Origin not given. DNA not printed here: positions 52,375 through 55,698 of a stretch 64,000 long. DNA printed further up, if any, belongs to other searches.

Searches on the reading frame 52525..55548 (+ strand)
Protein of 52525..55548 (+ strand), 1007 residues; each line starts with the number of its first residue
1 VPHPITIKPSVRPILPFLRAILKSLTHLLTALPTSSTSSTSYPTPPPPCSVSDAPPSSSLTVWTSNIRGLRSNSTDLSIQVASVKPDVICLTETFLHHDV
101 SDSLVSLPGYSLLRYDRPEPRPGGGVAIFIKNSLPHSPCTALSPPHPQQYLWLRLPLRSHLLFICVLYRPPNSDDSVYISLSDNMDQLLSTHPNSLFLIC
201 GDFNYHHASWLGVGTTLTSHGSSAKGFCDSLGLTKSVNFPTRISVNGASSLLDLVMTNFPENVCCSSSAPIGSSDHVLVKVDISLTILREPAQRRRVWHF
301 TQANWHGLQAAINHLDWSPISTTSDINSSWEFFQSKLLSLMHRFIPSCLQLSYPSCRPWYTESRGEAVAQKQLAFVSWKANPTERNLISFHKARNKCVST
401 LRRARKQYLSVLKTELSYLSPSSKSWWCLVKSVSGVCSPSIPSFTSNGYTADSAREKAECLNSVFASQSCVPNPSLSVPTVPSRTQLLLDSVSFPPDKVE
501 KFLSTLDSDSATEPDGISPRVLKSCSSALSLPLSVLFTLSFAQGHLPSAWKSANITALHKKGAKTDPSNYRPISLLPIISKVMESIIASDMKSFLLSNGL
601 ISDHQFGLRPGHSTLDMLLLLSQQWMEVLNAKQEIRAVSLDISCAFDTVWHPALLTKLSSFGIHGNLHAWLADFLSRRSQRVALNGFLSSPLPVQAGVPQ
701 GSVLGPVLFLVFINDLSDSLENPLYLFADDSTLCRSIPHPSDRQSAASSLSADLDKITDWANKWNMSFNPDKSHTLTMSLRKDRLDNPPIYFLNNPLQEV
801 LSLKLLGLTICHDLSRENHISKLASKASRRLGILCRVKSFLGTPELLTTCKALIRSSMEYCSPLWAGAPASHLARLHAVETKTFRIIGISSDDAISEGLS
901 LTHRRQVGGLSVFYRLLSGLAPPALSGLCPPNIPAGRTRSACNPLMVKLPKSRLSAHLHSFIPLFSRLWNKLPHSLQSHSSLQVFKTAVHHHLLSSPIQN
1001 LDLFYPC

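Call 8: search_protein_families(library=pfam, proteins=[window:52525-55548:+], max_evalue=0.01)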
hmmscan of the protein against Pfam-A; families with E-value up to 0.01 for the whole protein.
window:52525-55548:+ (1007 aa): 3 families
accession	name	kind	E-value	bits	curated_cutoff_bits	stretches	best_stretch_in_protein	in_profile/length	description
PF00078.32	RVT_1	-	9.6e-36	123.9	29.6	1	560-810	3-205/205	Reverse transcriptase (RNA-dependent DNA polymerase)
PF03372.29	Exo_endo_phos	-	2.5e-15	57.3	24.5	1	64-279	2-202/225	Endonuclease/Exonuclease/phosphatase family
PF14529.12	Exo_endo_phos_2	-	2.7e-14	53.5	27.4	1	163-279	2-116/117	Endonuclease-reverse transcriptase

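Call 12: find_homologous_proteins(query=window:52525-55548:+, max_evalue=1e-20)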
Query window:52525-55548:+ (1007 aa): 60 proteins with E <= 1e-20 among 8000 candidates.
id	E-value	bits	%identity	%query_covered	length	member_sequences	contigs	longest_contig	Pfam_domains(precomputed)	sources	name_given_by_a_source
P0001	5.7e-185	635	38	93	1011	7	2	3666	PF00078.33,PF14529.13,PF03372.30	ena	-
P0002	8.1e-151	522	34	94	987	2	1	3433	PF00078.33,PF14529.13,PF03372.30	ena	-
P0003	3.7e-147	510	36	93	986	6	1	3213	PF00078.33,PF14529.13,PF03372.30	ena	-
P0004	1.6e-127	445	35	80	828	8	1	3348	PF00078.33,PF14529.13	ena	-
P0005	1.1e-126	442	31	94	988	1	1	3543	PF00078.33,PF14529.13,PF03372.30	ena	-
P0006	3.0e-126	441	31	94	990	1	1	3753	PF00078.33,PF14529.13,PF03372.30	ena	-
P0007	2.6e-124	435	31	93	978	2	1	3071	PF00078.33,PF14529.13,PF03372.30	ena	-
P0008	7.7e-119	416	32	91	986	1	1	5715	PF00078.33,PF14529.13,PF03372.30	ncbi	-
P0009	9.7e-118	413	30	93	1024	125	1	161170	PF00078.33,PF14529.13,PF03372.30,PF28493.1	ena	-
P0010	1.1e-116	409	30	94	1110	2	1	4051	PF00078.33,PF14529.13,PF03372.30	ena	-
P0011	1.4e-116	409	31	88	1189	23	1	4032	PF00078.33,PF14529.13,PF03372.30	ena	-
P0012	5.2e-115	404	30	90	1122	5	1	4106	PF00078.33,PF14529.13,PF03372.30,PF28493.1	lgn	-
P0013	5.7e-113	397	32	83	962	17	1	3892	PF00078.33,PF14529.13,PF03372.30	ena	-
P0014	9.8e-113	396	30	90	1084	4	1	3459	PF00078.33,PF14529.13,PF03372.30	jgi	-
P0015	3.6e-110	388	29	91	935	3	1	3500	PF00078.33,PF14529.13,PF03372.30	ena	-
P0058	1.2e-24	105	81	7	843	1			-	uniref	uniref:coiled-coil domain-containing protein 13-like n=1 Tax=Myxine glutinosa TaxID=7769 RepID=UPI00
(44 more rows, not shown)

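Call 30: find_encoding_contigs(protein=window:52525-55548:+, flank=10000, max_places=6)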
Protein window:52525-55548:+ (1007 aa): no gene with exactly this product is on record in the collection.

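Call 31: find_encoding_contigs(protein=P0058, flank=10000, max_places=4)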
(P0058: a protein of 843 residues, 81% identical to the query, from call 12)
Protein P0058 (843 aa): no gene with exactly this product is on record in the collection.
